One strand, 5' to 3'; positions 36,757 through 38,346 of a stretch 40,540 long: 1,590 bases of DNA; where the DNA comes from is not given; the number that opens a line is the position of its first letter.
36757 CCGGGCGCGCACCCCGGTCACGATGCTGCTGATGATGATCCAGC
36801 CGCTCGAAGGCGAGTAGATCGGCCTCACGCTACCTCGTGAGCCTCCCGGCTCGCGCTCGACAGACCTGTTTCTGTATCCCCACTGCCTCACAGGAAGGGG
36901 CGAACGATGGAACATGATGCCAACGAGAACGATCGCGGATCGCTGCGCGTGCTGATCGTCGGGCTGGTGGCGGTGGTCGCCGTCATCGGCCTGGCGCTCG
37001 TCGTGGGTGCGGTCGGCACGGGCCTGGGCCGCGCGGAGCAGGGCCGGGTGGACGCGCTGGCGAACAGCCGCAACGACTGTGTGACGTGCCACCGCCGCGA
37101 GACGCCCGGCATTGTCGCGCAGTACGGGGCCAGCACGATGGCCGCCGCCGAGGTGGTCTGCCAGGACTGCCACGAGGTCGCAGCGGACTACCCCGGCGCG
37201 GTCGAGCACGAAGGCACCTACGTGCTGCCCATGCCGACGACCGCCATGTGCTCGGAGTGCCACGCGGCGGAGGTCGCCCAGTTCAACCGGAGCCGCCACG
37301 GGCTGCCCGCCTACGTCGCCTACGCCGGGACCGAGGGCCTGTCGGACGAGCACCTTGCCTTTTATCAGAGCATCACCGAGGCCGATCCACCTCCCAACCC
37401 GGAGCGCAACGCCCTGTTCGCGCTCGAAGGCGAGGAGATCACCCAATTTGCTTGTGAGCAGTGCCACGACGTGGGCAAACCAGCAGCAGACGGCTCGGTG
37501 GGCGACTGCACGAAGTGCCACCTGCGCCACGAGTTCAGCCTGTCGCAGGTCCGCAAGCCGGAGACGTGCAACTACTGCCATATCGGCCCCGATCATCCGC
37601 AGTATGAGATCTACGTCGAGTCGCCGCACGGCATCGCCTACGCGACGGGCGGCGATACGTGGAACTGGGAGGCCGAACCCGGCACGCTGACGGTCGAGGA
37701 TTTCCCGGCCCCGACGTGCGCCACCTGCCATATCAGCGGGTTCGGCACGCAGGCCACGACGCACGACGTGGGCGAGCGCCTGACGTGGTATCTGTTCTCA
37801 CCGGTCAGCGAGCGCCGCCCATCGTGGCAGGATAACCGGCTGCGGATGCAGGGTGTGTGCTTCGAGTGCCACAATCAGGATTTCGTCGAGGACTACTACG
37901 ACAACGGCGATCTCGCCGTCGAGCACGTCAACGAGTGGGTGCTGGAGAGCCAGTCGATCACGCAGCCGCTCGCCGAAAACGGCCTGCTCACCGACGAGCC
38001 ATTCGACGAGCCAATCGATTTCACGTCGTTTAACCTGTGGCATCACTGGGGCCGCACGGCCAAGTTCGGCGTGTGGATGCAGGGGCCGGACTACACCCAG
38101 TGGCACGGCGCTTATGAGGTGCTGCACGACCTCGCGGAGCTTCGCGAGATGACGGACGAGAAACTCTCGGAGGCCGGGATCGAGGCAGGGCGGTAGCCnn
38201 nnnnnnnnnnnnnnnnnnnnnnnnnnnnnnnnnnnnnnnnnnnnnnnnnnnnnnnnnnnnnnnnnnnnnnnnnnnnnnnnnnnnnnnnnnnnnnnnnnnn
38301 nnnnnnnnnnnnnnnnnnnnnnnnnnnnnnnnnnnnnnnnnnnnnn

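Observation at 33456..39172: Candidate undescribed gas-sensing N-oxide/hydroxylamine redox module under a Dnr-type regulator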

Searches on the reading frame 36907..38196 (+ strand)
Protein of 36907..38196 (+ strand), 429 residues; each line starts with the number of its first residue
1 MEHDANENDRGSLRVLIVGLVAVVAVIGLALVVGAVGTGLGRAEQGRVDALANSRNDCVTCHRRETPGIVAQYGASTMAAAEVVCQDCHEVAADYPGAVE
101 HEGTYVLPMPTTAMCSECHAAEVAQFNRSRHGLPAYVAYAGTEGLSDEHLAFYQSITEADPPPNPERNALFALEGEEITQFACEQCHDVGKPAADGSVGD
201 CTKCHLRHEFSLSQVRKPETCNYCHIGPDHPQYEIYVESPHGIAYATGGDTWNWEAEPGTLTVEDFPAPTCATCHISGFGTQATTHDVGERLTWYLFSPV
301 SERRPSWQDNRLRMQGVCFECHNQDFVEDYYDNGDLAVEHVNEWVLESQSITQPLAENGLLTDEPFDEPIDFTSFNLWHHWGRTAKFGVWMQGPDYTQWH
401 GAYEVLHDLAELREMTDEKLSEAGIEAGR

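Call 3: search_protein_families(library=pfam, proteins=[window:36907-38196:+], max_evalue=0.1)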
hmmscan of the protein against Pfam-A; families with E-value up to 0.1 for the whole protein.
window:36907-38196:+ (429 aa): 5 families
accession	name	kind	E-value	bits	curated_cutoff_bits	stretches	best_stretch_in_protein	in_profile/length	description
PF13447.11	Multi-haem_cyto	-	1.4e-32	113.5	21.9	1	82-364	2-264/269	Seven times multi-haem cytochrome CxxCH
PF14522.11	Cytochrome_C7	-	8.7e-10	38.7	24.8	3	112-205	13-66/67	Cytochrome c7 and related cytochrome c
PF13435.11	Cytochrome_C554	-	3.7e-06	28.2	20.8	1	220-284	1-64/84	Cytochrome c554 and c-prime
PF14537.11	Cytochrom_c3_2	-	4.8e-05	24.2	25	1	55-121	6-66/79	Cytochrome c3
PF09699.15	Paired_CXXCH_1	-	5.9e-05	23.1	20.6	0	81-122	5-39/41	Doubled CXXCH motif (Paired_CXXCH_1)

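Call 4: search_protein_families(library=ncbifam, proteins=[window:36907-38196:+], max_evalue=0.1)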
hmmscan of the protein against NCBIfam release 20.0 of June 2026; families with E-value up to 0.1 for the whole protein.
window:36907-38196:+ (429 aa): 8 families
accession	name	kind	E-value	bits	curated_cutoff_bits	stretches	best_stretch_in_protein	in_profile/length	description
NF052343.1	hydrazine_HDH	equivalog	1e-22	80.3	900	2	199-398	223-415/564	hydrazine dehydrogenase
TIGR03508.1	decahem_SO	subfamily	4.5e-10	39.4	192.2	2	53-131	68-137/258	DmsE family decaheme c-type cytochrome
TIGR03153.1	cytochr_NrfH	equivalog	2.8e-05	24.2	134.2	1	47-89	20-59/138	cytochrome c nitrite reductase small subunit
NF041028.1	decahem_GSU2203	exception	3.5e-05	23.2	325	1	56-130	102-166/317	GSU2203 family decaheme c-type cytochrome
NF047727.1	4hemeCytCCctA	equivalog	0.0001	22.4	180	1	23-122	6-90/109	tetraheme c-type cytochrome CctA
NF041781.1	mnquin_red_QrcA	equivalog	0.0025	17.5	180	0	199-324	44-160/174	menaquinone reductase multiheme cytochrome c subunit QrcA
NF045713.1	CxxCH_16_HmcA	equivalog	0.016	13.9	400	1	48-126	69-146/541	sulfate respiration complex hexadecaheme cytochrome HmcA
TIGR04315.1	octaheme_Shew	subfamily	0.038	13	375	0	177-231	184-232/440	tetrathionate reductase family octaheme c-type cytochrome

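Call 10: find_homologous_proteins(query=window:36907-38196:+, max_evalue=1e-10)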
Query window:36907-38196:+ (429 aa): 2920 proteins with E <= 1e-10 among 8000 candidates; the best 120 are listed.
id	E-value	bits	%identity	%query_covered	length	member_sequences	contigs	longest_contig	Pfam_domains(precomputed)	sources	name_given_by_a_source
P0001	0.0e+0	1009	98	100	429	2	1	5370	PF09699.16,PF13435.12,PF13447.12,PF14522.12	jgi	jgi:hydroxylamine dehydrogenase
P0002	4.6e-295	996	97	100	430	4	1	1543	PF13435.12,PF13447.12,PF14522.12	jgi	jgi:hydroxylamine dehydrogenase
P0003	1.4e-234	797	79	97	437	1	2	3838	PF09699.16,PF13447.12,PF14522.12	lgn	-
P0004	6.7e-225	765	75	93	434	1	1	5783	PF13435.12,PF13447.12,PF14522.12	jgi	jgi:hydroxylamine dehydrogenase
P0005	2.7e-223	760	74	99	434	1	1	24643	PF13435.12,PF13447.12,PF14522.12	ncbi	-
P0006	2.7e-220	750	75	97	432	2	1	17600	PF13435.12,PF13447.12,PF14522.12,PF22113.2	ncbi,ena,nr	ncbi:MAG: multiheme c-type cytochrome [Anaerolineales bacterium]|nr:multiheme c-type cytochrome [Ana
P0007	4.2e-220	749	72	99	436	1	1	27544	PF13435.12,PF13447.12,PF14522.12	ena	-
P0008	7.7e-219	745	75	97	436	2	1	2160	PF13435.12,PF13447.12,PF14522.12,PF22113.2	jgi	jgi:hypothetical protein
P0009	2.1e-218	744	74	97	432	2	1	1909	PF09699.16,PF13435.12,PF13447.12,PF14522.12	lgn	-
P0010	1.1e-216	738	73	97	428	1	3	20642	PF09699.16,PF13435.12,PF13447.12,PF14522.12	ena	-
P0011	1.8e-216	737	74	96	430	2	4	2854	PF13435.12,PF13447.12,PF14522.12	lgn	-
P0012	2.0e-216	737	72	99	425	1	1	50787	PF09699.16,PF13435.12,PF13447.12,PF14522.12,PF22113.2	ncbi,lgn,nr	ncbi:MAG TPA: nitrate reductase [Caldilineae bacterium]|nr:nitrate reductase [Caldilineae bacterium]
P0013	3.9e-216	736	73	98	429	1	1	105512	PF09699.16,PF13435.12,PF13447.12,PF14522.12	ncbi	ncbi:MAG: hypothetical protein Kow00124_14050 [Anaerolineae bacterium]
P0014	7.4e-216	735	73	97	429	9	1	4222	PF13435.12,PF13447.12,PF14522.12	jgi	jgi:hydroxylamine dehydrogenase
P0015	7.9e-216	735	72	99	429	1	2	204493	PF09699.16,PF13435.12,PF13447.12,PF14522.12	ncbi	-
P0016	2.0e-215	734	73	97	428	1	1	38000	PF09699.16,PF13435.12,PF13447.12,PF14522.12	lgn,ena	-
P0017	3.7e-215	733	72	99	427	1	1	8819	PF13435.12,PF13447.12,PF14522.12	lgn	-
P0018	5.8e-215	732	71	96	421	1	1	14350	PF13435.12,PF13447.12,PF14522.12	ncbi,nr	ncbi:MAG TPA: multiheme c-type cytochrome, partial [Anaerolineales bacterium]|nr:multiheme c-type cy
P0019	6.3e-215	732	71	99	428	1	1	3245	PF13435.12,PF13447.12,PF14522.12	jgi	-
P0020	6.7e-215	732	71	99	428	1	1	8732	PF09699.16,PF13435.12,PF13447.12,PF14522.12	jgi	-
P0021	8.9e-215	732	72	96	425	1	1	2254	PF09699.16,PF13435.12,PF13447.12,PF14522.12,PF22113.2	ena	-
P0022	9.1e-215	732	73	91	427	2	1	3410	PF13435.12,PF13447.12,PF14522.12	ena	-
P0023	1.4e-214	731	73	92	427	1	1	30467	PF13435.12,PF13447.12,PF14522.12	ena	-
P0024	1.8e-214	731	72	99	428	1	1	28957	PF13435.12,PF13447.12,PF14522.12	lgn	-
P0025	2.0e-214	731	71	97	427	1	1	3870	PF13435.12,PF13447.12,PF14522.12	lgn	-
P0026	2.7e-214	730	73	97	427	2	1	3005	PF13447.12,PF14522.12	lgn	-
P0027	2.7e-214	730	72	96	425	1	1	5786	PF09699.16,PF13435.12,PF13447.12,PF14522.12,PF22113.2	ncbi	-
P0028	2.8e-214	730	72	96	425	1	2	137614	PF09699.16,PF13435.12,PF13447.12,PF14522.12,PF22113.2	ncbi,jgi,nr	ncbi:MAG: nitrate reductase [Chloroflexi bacterium]|nr:nitrate reductase [Chloroflexota bacterium]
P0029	3.2e-214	730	72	99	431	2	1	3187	PF09699.16,PF13435.12,PF13447.12,PF14522.12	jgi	-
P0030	4.6e-214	729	73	92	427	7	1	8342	PF13435.12,PF13447.12,PF14522.12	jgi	jgi:hydroxylamine dehydrogenase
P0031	4.8e-214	729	72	97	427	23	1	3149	PF13435.12,PF13447.12,PF14522.12,PF22113.2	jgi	jgi:hypothetical protein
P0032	6.1e-214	729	69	99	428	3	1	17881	PF13435.12,PF13447.12,PF14522.12,PF22113.2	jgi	jgi:hydroxylamine dehydrogenase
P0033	1.0e-213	728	73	96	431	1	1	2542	PF13435.12,PF13447.12,PF14522.12,PF22113.2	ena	-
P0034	1.1e-213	728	70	100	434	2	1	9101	PF13435.12,PF13447.12,PF14522.12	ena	-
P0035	1.3e-213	728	72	97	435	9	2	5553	PF09699.16,PF13435.12,PF13447.12,PF14522.12,PF22113.2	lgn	-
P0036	1.5e-213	728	73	97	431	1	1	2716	PF13447.12,PF14522.12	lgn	-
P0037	1.8e-213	728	73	96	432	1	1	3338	PF09699.16,PF14537.12,PF13435.12,PF13447.12,PF14522.12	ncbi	-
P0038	2.7e-213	727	71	100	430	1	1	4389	PF09699.16,PF13435.12,PF13447.12,PF14522.12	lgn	-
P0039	4.9e-213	726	71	98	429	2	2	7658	PF13435.12,PF13447.12,PF14522.12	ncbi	ncbi:MAG: multiheme c-type cytochrome [Anaerolineae bacterium]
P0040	8.2e-213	725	72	97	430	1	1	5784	PF09699.16,PF13435.12,PF13447.12,PF14522.12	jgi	jgi:hypothetical protein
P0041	8.2e-213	725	74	96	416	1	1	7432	PF13435.12,PF13447.12,PF14522.12,PF22113.2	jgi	jgi:hypothetical protein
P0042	9.0e-213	725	73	97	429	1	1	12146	PF09699.16,PF13435.12,PF13447.12,PF14522.12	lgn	-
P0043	1.1e-212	725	71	99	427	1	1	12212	PF09699.16,PF13435.12,PF13447.12,PF14522.12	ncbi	-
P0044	1.2e-212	725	71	99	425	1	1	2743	PF13435.12,PF13447.12,PF14522.12,PF22113.2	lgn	-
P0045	1.5e-212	725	71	100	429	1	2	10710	PF09699.16,PF13435.12,PF13447.12,PF14522.12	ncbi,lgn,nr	ncbi:MAG: nitrate reductase [Chloroflexi bacterium]|nr:MAG: nitrate reductase [Chloroflexota bacteri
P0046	1.7e-212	724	73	96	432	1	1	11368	PF09699.16,PF13435.12,PF13447.12,PF14522.12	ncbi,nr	ncbi:MAG: Hydroxylamine oxidoreductase [Anaerolineales bacterium]|nr:Hydroxylamine oxidoreductase [A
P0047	2.2e-212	724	74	88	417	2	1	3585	PF09699.16,PF13435.12,PF13447.12,PF14522.12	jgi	jgi:hypothetical protein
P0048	3.9e-212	723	71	99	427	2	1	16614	PF09699.16,PF13435.12,PF13447.12,PF14522.12,PF22113.2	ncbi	ncbi:MAG: hypothetical protein Kow0047_14130 [Anaerolineae bacterium]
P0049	4.0e-212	723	71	97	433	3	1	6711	PF13435.12,PF13447.12,PF14522.12,PF22113.2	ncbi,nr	ncbi:MAG TPA: nitrate reductase [Chloroflexi bacterium]|nr:nitrate reductase [Chloroflexota bacteriu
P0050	6.2e-212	722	71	97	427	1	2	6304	PF09699.16,PF13435.12,PF13447.12,PF14522.12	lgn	-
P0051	8.4e-212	722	71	99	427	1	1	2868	PF09699.16,PF13435.12,PF13447.12,PF14522.12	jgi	jgi:hypothetical protein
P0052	1.1e-211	722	71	97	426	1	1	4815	PF09699.16,PF13447.12,PF14522.12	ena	-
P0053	1.2e-211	722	72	97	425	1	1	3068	PF13435.12,PF13447.12,PF14522.12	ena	-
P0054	1.2e-211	721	71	97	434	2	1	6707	PF09699.16,PF13435.12,PF13447.12,PF14522.12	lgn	-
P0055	1.5e-211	721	71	97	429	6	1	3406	PF13435.12,PF13447.12,PF14522.12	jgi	jgi:hypothetical protein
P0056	1.7e-211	721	72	97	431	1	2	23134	PF09699.16,PF13435.12,PF13447.12,PF14522.12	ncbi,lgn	-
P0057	3.2e-211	720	72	92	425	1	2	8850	PF09699.16,PF13435.12,PF13447.12,PF14522.12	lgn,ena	-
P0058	3.4e-211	720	71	96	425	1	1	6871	PF09699.16,PF13435.12,PF13447.12,PF14522.12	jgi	-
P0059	3.8e-211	720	72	93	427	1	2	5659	PF13435.12,PF13447.12,PF14522.12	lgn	-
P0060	3.9e-211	720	72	97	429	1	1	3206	PF14537.12,PF13435.12,PF13447.12,PF14522.12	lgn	-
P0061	4.9e-211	720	71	92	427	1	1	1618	PF13435.12,PF13447.12,PF14522.12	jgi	jgi:hydroxylamine dehydrogenase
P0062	5.8e-211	719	70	92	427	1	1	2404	PF13435.12,PF13447.12,PF14522.12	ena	-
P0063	6.1e-211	719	72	96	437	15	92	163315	PF13435.12,PF13447.12,PF14522.12,PF22113.2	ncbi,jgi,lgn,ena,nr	ncbi:MAG TPA: multiheme c-type cytochrome [Aggregatilineales bacterium]|nr:multiheme c-type cytochro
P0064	8.4e-211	719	72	93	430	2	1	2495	PF13435.12,PF13447.12,PF14522.12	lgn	-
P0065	8.5e-211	719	72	92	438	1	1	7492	PF13435.12,PF13447.12,PF14522.12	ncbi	-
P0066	9.6e-211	719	71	97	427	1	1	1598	PF13435.12,PF13447.12,PF14522.12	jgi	jgi:hypothetical protein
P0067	1.0e-210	718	71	92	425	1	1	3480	PF09699.16,PF13435.12,PF13447.12,PF14522.12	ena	-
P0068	1.0e-210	718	72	96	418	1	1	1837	PF13435.12,PF13447.12,PF14522.12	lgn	-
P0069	1.1e-210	718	72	96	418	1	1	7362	PF13435.12,PF13447.12,PF14522.12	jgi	-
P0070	1.1e-210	718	72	92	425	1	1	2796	PF09699.16,PF13435.12,PF13447.12,PF14522.12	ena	-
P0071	1.4e-210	718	70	100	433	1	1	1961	PF09699.16,PF13435.12,PF13447.12,PF14522.12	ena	-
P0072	1.4e-210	718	71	96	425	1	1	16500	PF09699.16,PF13435.12,PF13447.12,PF14522.12,PF22113.2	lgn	-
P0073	1.4e-210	718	71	96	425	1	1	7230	PF09699.16,PF13435.12,PF13447.12,PF14522.12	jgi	-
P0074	1.6e-210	718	73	89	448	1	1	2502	PF13435.12,PF13447.12,PF14522.12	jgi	-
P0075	1.7e-210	718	71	92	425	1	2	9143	PF09699.16,PF13435.12,PF13447.12,PF14522.12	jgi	jgi:hypothetical protein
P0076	1.8e-210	718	71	99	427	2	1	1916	PF13435.12,PF13447.12,PF14522.12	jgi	-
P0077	1.9e-210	718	70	92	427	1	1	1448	PF13435.12,PF13447.12,PF14522.12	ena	-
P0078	2.4e-210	717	71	96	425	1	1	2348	PF09699.16,PF13435.12,PF13447.12,PF14522.12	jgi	-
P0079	2.6e-210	717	70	97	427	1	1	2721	PF13435.12,PF13447.12,PF14522.12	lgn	-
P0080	2.6e-210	717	71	97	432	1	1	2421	PF13435.12,PF13447.12,PF14522.12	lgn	-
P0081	2.7e-210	717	72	96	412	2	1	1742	PF09699.16,PF13435.12,PF13447.12,PF14522.12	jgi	jgi:hypothetical protein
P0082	3.0e-210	717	71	96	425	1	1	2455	PF09699.16,PF13435.12,PF13447.12,PF14522.12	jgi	-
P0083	3.2e-210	717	72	91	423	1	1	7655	PF09699.16,PF13435.12,PF13447.12,PF14522.12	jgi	jgi:hypothetical protein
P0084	3.4e-210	717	69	100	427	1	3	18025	PF09699.16,PF13435.12,PF13447.12,PF14522.12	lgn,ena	-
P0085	3.7e-210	717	71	92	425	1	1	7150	PF09699.16,PF13435.12,PF13447.12,PF14522.12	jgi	jgi:hypothetical protein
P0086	4.1e-210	716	71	96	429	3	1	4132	PF09699.16,PF13435.12,PF13447.12,PF14522.12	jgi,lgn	jgi:hypothetical protein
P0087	4.2e-210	716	72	93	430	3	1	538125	PF13435.12,PF13447.12,PF14522.12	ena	-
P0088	4.6e-210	716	71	92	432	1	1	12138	PF13435.12,PF13447.12,PF14522.12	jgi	jgi:hypothetical protein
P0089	4.6e-210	716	70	98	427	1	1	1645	PF09699.16,PF13435.12,PF13447.12,PF14522.12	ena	-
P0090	5.5e-210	716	71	97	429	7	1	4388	PF09699.16,PF13435.12,PF13447.12,PF14522.12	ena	-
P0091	7.4e-210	716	71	95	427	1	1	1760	PF13435.12,PF13447.12,PF14522.12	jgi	jgi:hypothetical protein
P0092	8.7e-210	715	70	99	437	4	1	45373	PF13435.12,PF13447.12,PF14522.12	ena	-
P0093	9.0e-210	715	70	92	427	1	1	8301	PF13435.12,PF13447.12,PF14522.12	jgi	jgi:hydroxylamine dehydrogenase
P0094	1.0e-209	715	70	99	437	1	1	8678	PF13435.12,PF13447.12,PF14522.12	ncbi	-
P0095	1.1e-209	715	69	97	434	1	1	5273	PF09699.16,PF13435.12,PF13447.12,PF14522.12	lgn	-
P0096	1.2e-209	715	69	99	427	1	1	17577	PF13435.12,PF13447.12,PF14522.12,PF22113.2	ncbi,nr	ncbi:MAG: hypothetical protein JXB38_09340 [Anaerolineales bacterium]|nr:hypothetical protein [Anaer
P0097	1.2e-209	715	69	100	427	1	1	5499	PF09699.16,PF13435.12,PF13447.12,PF14522.12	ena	-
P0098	1.4e-209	715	72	93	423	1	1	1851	PF09699.16,PF13435.12,PF13447.12,PF14522.12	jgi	jgi:hypothetical protein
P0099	1.5e-209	715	70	97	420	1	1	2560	PF13435.12,PF13447.12,PF14522.12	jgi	jgi:hypothetical protein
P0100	1.6e-209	714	69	98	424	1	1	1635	PF13435.12,PF13447.12,PF14522.12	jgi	jgi:hypothetical protein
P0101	1.7e-209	714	72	97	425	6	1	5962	PF13435.12,PF13447.12,PF14522.12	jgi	jgi:hypothetical protein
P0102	2.0e-209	714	69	99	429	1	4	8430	PF13435.12,PF13447.12,PF14522.12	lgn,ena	-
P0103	2.7e-209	714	71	96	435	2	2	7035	PF09699.16,PF13435.12,PF13447.12,PF14522.12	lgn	-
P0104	2.9e-209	714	71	94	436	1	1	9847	PF13435.12,PF13447.12,PF14522.12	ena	-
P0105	3.1e-209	714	70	99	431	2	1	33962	PF13435.12,PF13447.12,PF14522.12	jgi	jgi:hydroxylamine dehydrogenase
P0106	3.5e-209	713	70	97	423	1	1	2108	PF13435.12,PF13447.12,PF14522.12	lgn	-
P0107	3.7e-209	713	70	92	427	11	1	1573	PF13435.12,PF13447.12,PF14522.12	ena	-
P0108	4.2e-209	713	71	97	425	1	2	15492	PF13435.12,PF13447.12,PF14522.12,PF22113.2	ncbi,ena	-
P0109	4.4e-209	713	71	96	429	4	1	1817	PF13435.12,PF13447.12,PF14522.12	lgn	-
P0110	4.7e-209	713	71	98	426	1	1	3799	PF13435.12,PF13447.12,PF14522.12,PF22113.2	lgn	-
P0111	6.9e-209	712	70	97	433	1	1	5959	PF09699.16,PF13435.12,PF13447.12,PF14522.12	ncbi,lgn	-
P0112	8.8e-209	712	71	97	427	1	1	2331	PF09699.16,PF13435.12,PF13447.12,PF14522.12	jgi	-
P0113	1.2e-208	712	71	98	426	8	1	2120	PF13435.12,PF13447.12,PF14522.12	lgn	-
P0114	1.2e-208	712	69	99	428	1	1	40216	PF13435.12,PF13447.12,PF14522.12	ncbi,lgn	-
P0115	1.2e-208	712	71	92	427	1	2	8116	PF13447.12,PF14522.12,PF22113.2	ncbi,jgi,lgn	-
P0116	1.3e-208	712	72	89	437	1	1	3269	PF13435.12,PF13447.12,PF14522.12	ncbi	-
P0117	1.3e-208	711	70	99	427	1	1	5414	PF13435.12,PF13447.12,PF14522.12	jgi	-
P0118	1.4e-208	711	72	97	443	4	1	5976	PF09699.16,PF13435.12,PF13447.12,PF14522.12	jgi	jgi:hypothetical protein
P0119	1.5e-208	711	71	93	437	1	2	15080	PF13435.12,PF13447.12,PF14522.12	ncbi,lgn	-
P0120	1.7e-208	711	71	97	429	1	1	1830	PF09699.16,PF13447.12,PF14522.12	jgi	jgi:hydroxylamine dehydrogenase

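Call 12: find_related_loci(query=A1, collection=genome_contigs, flank=10000)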
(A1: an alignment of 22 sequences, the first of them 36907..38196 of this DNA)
Query A1 (429 aa) in genome_contigs; peptide patterns used: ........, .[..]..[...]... (x = any residue, [..] = any of these).
600 stretches matched a pattern (row limit reached: there are more); 584 encode a relative of the query (tblastn E <= 1e-3); the best 80 are kept; 80 distinct loci.
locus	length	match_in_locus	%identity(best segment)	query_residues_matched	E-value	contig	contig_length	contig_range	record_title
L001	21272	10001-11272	72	1-424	0e+0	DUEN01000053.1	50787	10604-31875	MAG TPA_asm: Caldilineae bacterium isolate J4 Contig53, whole genome shotgun sequence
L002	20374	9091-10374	74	1-426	0e+0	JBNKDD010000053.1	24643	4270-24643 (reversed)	MAG: Anaerolineae bacterium isolate F1.bin.9.permissive NODE_53_length_24643_cov_4.156843, whole genome shotgun sequence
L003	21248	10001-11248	71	8-423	0e+0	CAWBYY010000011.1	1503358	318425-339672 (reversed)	MAG: uncultured Chloroflexia bacterium isolate MFD09779.bin.1.115 genome assembly, contig: contig_8694, whole genome sho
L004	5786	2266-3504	72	12-424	0e+0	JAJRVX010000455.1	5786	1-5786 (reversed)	MAG: Chloroflexota bacterium isolate Dive96_bin10.82 k141_4146833, whole genome shotgun sequence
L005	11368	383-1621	73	11-423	0e+0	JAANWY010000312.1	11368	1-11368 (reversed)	MAG: Anaerolineales bacterium isolate SuakinDeep_MAG45_1 MAG451_312, whole genome shotgun sequence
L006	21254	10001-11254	69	6-423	0e+0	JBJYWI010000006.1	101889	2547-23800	MAG: Anaerolineales bacterium isolate J5_7_160517rDrA_8 J5_7_160517rDrA_8_000000000006, whole genome shotgun sequence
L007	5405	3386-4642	70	12-426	0e+0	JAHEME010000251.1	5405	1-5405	MAG: Chloroflexota bacterium isolate Ww65 NODE_46696_length_5405_cov_1.975587, whole genome shotgun sequence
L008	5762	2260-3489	71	14-423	0e+0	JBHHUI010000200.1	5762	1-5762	MAG: Anaerolineales bacterium isolate S.6.sp1_bin.28 NODE_2723_length_5762_cov_3.202909, whole genome shotgun sequence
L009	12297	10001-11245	72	14-427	0e+0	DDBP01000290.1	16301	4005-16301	MAG TPA_asm: Anaerolineales bacterium UBA2029 UBA2029_contig_230, whole genome shotgun sequence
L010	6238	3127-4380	69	9-426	0e+0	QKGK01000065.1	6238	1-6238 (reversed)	MAG: Chloroflexi bacterium isolate SZUA-526 scaffold_56816, whole genome shotgun sequence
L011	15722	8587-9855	70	2-424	0e+0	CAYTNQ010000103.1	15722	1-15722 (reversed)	MAG TPA_asm: uncultured Anaerolineales bacterium isolate binchicken_co294_35 genome assembly, contig: NODE_3850_length_1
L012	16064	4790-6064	68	6-428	0e+0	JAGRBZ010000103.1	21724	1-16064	MAG: Anaerolineae bacterium isolate HKST-UBA12 NODE_103_length_21724_cov_11.424909, whole genome shotgun sequence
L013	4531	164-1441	67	1-423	0e+0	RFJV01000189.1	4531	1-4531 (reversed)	MAG: Chloroflexi bacterium isolate J111 k99_161660, whole genome shotgun sequence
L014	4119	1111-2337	70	14-422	0e+0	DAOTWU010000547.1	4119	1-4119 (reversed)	MAG TPA_asm: Anaerolineae bacterium isolate H16_164 k91_869738, whole genome shotgun sequence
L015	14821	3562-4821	70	11-425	0e+0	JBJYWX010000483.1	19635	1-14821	MAG: Candidatus Promineifilaceae bacterium isolate S0_2_050615r3r5_39 S0_2_050615r3r5_39_000000000483, whole genome shot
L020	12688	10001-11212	72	28-429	0e+0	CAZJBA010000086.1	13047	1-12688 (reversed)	MAG TPA_asm: uncultured Anaerolineales bacterium isolate SRP141376_co2_247 genome assembly, contig: NODE_9290_length_130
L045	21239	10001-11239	67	10-423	0e+0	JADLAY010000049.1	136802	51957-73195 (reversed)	MAG: Anaerolineae bacterium isolate SJ143 c_000000833882, whole genome shotgun sequence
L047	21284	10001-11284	67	1-426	0e+0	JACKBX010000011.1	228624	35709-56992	MAG: Ardenticatenaceae bacterium isolate HK-STAS-CHLO-32 HK-STAS-CHLO-32_11, whole genome shotgun sequence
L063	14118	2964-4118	71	42-426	0e+0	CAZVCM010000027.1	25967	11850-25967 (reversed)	MAG TPA_asm: uncultured Thermoflexus sp. isolate SRP187154_co1_370 genome assembly, contig: NODE_1875_length_25967_cov_5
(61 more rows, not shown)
